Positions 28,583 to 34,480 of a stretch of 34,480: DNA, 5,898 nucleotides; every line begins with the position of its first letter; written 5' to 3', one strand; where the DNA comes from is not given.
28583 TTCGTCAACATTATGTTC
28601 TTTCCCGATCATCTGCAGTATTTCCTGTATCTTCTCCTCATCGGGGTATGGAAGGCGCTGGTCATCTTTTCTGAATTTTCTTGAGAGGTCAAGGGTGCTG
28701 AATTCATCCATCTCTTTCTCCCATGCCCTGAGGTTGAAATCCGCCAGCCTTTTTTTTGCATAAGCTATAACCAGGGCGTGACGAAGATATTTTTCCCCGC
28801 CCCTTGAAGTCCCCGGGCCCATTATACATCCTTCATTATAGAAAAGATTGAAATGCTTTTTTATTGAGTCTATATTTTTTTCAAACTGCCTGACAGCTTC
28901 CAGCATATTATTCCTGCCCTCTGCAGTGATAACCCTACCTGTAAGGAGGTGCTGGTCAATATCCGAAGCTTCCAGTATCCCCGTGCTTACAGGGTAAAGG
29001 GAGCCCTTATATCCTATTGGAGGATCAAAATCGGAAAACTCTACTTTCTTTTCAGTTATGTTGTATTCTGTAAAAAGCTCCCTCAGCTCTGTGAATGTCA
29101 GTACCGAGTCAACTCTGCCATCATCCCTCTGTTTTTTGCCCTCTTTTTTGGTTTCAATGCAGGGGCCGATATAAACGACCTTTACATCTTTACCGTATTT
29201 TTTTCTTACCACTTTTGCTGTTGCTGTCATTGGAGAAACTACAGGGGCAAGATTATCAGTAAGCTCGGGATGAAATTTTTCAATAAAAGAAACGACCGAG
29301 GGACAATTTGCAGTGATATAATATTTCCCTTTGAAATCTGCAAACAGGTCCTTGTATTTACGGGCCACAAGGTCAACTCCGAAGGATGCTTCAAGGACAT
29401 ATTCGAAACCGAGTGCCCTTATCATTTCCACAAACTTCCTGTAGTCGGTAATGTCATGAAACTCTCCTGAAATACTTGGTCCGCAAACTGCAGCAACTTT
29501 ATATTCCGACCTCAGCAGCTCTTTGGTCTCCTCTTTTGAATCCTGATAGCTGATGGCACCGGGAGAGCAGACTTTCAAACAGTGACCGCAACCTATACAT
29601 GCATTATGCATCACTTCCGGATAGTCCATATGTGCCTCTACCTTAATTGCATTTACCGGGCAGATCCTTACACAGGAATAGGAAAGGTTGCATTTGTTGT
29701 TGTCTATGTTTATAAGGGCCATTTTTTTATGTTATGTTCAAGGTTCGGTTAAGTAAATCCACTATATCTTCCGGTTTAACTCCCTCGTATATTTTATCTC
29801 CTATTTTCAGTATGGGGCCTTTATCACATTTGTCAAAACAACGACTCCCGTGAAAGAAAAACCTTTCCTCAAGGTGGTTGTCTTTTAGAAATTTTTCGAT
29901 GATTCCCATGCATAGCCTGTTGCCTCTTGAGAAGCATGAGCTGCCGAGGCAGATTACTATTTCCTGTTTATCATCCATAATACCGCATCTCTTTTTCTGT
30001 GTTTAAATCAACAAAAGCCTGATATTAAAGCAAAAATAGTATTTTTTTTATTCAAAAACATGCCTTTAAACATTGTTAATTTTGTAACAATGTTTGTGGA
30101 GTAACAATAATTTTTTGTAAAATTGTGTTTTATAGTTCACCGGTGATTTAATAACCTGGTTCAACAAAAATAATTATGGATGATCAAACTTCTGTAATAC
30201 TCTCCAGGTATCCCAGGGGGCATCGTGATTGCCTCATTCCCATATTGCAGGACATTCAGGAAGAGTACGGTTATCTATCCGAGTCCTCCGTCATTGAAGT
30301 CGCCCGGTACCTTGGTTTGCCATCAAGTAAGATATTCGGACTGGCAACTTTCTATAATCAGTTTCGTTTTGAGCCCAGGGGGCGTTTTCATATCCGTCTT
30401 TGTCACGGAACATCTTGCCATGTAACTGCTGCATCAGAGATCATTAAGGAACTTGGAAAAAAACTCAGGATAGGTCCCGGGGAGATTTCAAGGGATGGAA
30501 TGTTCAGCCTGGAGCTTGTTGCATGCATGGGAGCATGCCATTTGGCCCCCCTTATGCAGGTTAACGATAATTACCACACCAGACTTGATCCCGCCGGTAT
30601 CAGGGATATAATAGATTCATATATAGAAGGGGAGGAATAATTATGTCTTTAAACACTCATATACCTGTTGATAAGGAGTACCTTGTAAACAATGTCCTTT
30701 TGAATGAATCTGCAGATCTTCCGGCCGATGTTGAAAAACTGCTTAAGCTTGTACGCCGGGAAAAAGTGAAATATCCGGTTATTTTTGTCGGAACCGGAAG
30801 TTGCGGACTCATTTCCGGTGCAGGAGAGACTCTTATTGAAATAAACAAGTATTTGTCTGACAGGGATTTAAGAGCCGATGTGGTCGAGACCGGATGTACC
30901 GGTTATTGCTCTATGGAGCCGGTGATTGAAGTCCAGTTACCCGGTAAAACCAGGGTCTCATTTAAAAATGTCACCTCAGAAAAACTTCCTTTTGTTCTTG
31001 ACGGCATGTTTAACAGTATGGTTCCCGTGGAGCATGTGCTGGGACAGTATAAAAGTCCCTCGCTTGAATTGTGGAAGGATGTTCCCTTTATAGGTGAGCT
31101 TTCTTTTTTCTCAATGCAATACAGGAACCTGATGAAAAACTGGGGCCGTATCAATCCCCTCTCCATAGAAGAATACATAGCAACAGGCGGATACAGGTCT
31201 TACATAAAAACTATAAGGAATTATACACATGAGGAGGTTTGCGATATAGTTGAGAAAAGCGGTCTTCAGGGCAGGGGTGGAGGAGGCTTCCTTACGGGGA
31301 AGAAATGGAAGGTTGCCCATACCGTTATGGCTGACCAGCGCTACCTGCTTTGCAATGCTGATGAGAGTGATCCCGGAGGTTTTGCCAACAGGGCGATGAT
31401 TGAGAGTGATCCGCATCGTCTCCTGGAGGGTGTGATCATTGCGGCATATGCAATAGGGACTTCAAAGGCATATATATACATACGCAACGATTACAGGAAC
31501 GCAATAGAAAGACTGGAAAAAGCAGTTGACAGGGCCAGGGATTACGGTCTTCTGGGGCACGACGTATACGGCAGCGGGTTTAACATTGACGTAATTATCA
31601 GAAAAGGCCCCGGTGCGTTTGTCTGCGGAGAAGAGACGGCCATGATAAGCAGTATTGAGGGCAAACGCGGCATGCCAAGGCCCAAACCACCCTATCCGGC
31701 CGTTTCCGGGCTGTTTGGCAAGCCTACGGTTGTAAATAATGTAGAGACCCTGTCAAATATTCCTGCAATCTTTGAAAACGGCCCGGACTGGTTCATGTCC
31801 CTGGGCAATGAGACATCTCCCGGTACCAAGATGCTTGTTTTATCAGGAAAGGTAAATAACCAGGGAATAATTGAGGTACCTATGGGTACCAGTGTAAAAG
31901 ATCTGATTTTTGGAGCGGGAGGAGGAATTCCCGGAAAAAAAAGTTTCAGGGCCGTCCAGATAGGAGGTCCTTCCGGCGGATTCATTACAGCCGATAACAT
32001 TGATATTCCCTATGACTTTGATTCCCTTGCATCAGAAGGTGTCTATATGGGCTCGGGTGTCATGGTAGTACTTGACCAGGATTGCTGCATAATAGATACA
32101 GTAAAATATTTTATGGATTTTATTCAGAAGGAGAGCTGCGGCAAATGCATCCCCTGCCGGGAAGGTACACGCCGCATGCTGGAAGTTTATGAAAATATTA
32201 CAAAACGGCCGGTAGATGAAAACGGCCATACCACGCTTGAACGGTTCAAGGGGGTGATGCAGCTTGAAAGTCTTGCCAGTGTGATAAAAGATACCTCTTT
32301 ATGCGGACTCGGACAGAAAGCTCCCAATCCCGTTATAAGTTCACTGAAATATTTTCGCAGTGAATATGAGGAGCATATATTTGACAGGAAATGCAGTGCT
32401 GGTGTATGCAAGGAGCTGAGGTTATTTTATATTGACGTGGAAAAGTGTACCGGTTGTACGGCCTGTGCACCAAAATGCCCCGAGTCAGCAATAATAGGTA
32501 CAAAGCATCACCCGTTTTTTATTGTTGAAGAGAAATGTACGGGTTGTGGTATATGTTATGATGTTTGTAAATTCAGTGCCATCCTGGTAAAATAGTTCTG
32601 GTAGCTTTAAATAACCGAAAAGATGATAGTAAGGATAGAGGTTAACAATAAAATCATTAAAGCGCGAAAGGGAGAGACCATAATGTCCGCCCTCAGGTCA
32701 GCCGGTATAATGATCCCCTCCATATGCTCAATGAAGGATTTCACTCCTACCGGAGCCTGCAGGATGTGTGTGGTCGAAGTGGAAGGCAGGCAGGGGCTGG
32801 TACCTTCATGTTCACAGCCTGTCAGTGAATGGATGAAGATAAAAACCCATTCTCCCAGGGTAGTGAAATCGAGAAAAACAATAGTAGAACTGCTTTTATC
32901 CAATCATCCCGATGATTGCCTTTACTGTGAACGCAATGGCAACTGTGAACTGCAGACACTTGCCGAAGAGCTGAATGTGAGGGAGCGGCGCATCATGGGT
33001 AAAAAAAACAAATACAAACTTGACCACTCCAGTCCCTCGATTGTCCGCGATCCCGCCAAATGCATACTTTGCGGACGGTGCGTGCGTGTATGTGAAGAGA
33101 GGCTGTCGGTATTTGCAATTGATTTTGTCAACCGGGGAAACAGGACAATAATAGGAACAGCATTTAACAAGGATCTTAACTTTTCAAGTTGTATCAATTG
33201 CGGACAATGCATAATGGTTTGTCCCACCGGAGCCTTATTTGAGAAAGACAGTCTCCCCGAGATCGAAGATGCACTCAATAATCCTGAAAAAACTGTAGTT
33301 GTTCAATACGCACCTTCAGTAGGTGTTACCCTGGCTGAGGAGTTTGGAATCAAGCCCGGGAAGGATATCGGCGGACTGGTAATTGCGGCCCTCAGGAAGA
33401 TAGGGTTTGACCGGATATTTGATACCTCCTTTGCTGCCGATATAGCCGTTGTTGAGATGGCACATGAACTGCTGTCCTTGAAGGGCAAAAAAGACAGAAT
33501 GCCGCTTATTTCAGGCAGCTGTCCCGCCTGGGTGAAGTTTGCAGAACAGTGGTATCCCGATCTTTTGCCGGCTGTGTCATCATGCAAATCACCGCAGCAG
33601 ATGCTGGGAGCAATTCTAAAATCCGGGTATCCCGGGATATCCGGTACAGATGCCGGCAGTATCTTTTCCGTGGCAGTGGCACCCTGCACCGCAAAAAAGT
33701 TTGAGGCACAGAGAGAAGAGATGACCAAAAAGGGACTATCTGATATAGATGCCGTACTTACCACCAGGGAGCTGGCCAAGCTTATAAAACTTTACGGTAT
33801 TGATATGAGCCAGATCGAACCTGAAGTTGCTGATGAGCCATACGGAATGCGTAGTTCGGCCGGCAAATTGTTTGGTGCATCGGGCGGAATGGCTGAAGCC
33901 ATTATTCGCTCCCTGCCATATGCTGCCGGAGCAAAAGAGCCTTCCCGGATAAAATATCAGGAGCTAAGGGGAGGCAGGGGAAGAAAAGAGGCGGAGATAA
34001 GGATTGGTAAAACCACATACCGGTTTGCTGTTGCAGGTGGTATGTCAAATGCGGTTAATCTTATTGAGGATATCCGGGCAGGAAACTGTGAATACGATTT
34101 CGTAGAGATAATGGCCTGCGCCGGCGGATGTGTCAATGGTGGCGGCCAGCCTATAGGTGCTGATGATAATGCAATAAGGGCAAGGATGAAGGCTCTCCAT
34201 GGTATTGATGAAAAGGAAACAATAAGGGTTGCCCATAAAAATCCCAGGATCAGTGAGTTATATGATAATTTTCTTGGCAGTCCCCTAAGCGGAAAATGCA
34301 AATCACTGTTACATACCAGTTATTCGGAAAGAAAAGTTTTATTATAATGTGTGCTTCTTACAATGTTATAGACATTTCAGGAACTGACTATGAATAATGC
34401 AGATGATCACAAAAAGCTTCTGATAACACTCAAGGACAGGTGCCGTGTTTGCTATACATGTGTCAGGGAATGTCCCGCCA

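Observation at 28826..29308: The HydS-like protein lacks the proton-relay Cys and appears to miss one of the four H-cluster cysteines (Tyr295, codon TAT)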

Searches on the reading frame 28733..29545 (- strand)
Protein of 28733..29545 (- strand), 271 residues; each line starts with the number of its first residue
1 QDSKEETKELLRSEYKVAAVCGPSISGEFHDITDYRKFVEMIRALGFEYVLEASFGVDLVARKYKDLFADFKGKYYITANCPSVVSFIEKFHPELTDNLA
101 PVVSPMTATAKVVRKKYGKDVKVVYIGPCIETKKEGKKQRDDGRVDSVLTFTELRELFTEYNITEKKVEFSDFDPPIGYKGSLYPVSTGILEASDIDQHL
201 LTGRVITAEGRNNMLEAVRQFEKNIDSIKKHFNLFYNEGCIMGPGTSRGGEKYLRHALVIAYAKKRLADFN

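Call 16: search_protein_representatives(protein=window:28733-29545:-)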
Query: 271 residues. Proteins with E-value up to 0.001 (for the whole library): 2453; up to 1e-10: 1234; up to 1e-30: 117. The best 150 are listed.
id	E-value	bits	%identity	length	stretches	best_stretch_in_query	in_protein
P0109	1.0e-114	398.9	66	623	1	2-270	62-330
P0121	7.1e-99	347.0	57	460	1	3-271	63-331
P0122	4.1e-91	321.6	56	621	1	3-270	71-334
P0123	2.7e-90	318.9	57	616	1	2-270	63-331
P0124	3.0e-89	315.5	53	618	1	5-271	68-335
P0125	6.0e-86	304.6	54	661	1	2-268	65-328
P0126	7.4e-83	294.5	49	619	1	3-270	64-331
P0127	5.9e-82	291.5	50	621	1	3-270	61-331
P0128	1.5e-78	280.4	55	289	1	2-231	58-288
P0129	1.3e-72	260.9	47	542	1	1-270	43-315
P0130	4.1e-72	259.3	51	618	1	13-266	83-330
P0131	1.4e-71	257.5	43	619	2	10-270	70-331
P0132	2.1e-71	257.0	55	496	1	6-221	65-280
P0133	2.6e-70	253.4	58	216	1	10-210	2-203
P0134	3.4e-66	239.9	45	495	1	4-269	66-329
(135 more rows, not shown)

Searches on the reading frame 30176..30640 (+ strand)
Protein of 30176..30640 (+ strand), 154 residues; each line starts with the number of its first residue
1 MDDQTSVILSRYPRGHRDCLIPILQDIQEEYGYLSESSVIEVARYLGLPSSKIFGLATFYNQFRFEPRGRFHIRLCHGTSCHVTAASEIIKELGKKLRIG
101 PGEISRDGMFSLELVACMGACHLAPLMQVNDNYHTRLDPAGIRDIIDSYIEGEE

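Call 3: search_protein_families(library=pfam, proteins=[window:30176-30640:+], max_evalue=0.01)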
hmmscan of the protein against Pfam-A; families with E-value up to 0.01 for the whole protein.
window:30176-30640:+ (154 aa): 1 family
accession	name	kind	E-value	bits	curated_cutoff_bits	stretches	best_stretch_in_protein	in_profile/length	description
PF01257.25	2Fe-2S_thioredx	-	7.8e-49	165.7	24.8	1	8-149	4-144/145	Thioredoxin-like [2Fe-2S] ferredoxin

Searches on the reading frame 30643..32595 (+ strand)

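Call 3: search_protein_families(library=pfam, proteins=[window:30643-32595:+], max_evalue=0.01)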
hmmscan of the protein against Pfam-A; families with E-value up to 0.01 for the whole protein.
window:30643-32595:+ (650 aa): 12 families
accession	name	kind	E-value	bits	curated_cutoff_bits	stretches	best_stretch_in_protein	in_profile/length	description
PF01512.22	Complex1_51K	-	1.6e-43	148.6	31.2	1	203-374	1-149/150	Nuo51 FMN-binding domain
PF10589.14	NADH_4Fe-4S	-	2.4e-27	95.1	23.5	1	486-578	2-85/85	NADH-ubiquinone oxidoreductase-F iron-sulfur binding region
PF00037.32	Fer4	-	6.5e-10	38.9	21.1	2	627-647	3-23/24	4Fe-4S binding domain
PF14697.11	Fer4_21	-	2.7e-08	34.3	35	1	597-643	3-52/59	4Fe-4S dicluster domain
PF12837.12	Fer4_6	-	2.7e-08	33.8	25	2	627-647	4-24/24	4Fe-4S binding domain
PF10531.15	SLBB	-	7.5e-08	32.5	27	1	401-447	5-54/55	SLBB domain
PF13187.11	Fer4_9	-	1.1e-07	32.2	27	1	601-645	1-50/52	4Fe-4S dicluster domain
PF12797.12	Fer4_2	-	2.8e-07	30.5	24.5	2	625-643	3-21/22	4Fe-4S binding domain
PF13237.11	Fer4_10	-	5.7e-07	29.8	25.5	1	596-642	3-52/53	4Fe-4S dicluster domain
PF12838.12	Fer4_7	-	5.5e-05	24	27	1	601-645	1-51/52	4Fe-4S dicluster domain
PF22461.2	SLBB_2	-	0.00098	19.6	27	1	399-443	4-49/79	SLBB domain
PF13183.11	Fer4_8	-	0.0041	18.1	27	0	599-617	2-20/68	4Fe-4S dicluster domain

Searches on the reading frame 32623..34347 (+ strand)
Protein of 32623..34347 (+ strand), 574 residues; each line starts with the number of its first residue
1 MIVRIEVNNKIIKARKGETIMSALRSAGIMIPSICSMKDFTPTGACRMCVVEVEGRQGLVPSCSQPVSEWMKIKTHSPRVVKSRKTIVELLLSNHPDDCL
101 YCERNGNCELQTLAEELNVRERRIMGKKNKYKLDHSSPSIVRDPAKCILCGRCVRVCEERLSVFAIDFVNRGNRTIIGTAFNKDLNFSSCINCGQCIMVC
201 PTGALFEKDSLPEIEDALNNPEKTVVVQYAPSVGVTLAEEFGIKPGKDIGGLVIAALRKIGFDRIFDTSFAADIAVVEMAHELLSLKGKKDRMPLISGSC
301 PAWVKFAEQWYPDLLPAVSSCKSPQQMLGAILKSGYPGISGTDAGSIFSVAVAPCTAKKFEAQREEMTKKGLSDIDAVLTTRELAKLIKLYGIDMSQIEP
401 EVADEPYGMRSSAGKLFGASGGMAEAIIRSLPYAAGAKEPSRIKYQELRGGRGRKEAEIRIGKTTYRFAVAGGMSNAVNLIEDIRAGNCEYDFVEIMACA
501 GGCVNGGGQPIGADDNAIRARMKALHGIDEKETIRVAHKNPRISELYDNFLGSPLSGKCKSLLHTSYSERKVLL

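Call 18: search_protein_families(library=pfam, proteins=[window:32623-34347:+], max_evalue=0.00001)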
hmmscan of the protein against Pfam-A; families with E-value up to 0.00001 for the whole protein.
window:32623-34347:+ (574 aa): 12 families
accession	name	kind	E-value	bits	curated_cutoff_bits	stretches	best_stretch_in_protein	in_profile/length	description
PF02906.19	Fe_hyd_lg_C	-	9.4e-82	274.8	22.1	1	223-507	1-245/245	Iron only hydrogenase large subunit, C-terminal domain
PF13510.11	Fer2_4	-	1.8e-19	70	22.8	1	3-77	4-81/82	2Fe-2S iron-sulfur cluster binding domain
PF10588.14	NADH-G_4Fe-4S_3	-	2.3e-19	69.1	27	1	84-123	1-40/40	NADH-ubiquinone oxidoreductase-G iron-sulfur binding region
PF02256.22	Fe_hyd_SSU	-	1e-17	64.3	24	1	516-570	2-56/56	Iron hydrogenase small subunit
PF12838.12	Fer4_7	-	7.1e-11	42.8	27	1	146-204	1-52/52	4Fe-4S dicluster domain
PF00037.32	Fer4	-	4.9e-10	39.2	21.1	1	186-205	4-23/24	4Fe-4S binding domain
PF13237.11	Fer4_10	-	7.6e-09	35.8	25.5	1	140-201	2-53/53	4Fe-4S dicluster domain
PF22117.2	Fer4_Nqo3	-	8.4e-09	35.9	27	1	138-205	2-66/67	NADH-quinone oxidoreductase subunit 3, ferredoxin-like domain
PF12837.12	Fer4_6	-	1.4e-08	34.7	25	0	140-159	2-21/24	4Fe-4S binding domain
PF00111.32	Fer2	-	4.2e-07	30.3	21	1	9-57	7-51/77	2Fe-2S iron-sulfur cluster binding domain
PF13187.11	Fer4_9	-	4.5e-07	30.2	27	0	184-204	34-51/52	4Fe-4S dicluster domain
PF12797.12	Fer4_2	-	9.7e-07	28.8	24.5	0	186-202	6-22/22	4Fe-4S binding domain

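Call 53: search_protein_families(library=ncbifam, proteins=[window:32623-34344:+], max_evalue=0.001)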
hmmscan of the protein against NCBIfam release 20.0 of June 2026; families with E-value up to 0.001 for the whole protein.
window:32623-34344:+ (574 aa): 37 families (the best 25 are shown)
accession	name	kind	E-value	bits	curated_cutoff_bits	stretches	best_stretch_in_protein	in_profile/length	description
NF040763.1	FeFe_hydrog_A6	exception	2.2e-218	726.3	765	1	3-570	1-571/571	NADH-dependent [FeFe] hydrogenase, group A6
NF040762.1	Hydr_FeFe_Clost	exception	5.2e-161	537.1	900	1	4-567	2-571/572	ferredoxin hydrogenase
TIGR02512.1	FeFe_hydrog_A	subfamily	5e-134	446.9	405.95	1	139-511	1-374/375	[FeFe] hydrogenase, group A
NF005745.0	PRK07569.1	equivalog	1.2e-58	198.3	333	1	2-210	3-212/238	bidirectional hydrogenase complex protein HoxU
TIGR01973.1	NuoG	equivalog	7.7e-49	167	470.05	1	5-208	1-201/606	NADH-quinone oxidoreductase subunit NuoG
TIGR04105.1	FeFe_hydrog_B1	subfamily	7.9e-48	163.3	450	1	143-508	140-457/462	monomeric [FeFe] hydrogenase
NF006305.0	PRK08493.1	equivalog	3.2e-45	154.5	591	1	3-209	2-225/819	NADH-quinone oxidoreductase subunit G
NF005895.0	PRK07860.1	equivalog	7.4e-35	120.2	802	1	3-205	18-220/811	NADH-quinone oxidoreductase subunit G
NF009454.0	PRK12814.1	equivalog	3.8e-23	81.7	916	1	3-100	4-101/657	putative NADPH-dependent glutamate synthase small subunit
NF004546.0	PRK05888.3-3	equivalog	6.8e-08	32.1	260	1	140-207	59-126/196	NADH-quinone oxidoreductase subunit NuoI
NF042909.1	FMH_DH_FwdF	exception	3.9e-07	29.5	375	1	92-210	50-160/336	tungsten-dependent formylmethanofuran dehydrogenase subunit FwdF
TIGR00403.1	ndhI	equivalog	5.9e-07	29.2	302.35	1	145-205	62-119/183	NAD(P)H-quinone oxidoreductase subunit I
NF004537.0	PRK05888.1-3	equivalog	1.9e-06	27.5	163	1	146-205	69-130/204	NADH-quinone oxidoreductase subunit NuoI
TIGR01971.1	NuoI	subfamily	2.1e-06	27.3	113.05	1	143-208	40-101/121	NADH-quinone oxidoreductase, chain I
NF003454.1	PRK05035.1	equivalog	2.1e-06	26.5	345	1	144-202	366-420/556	electron transport complex subunit RsxC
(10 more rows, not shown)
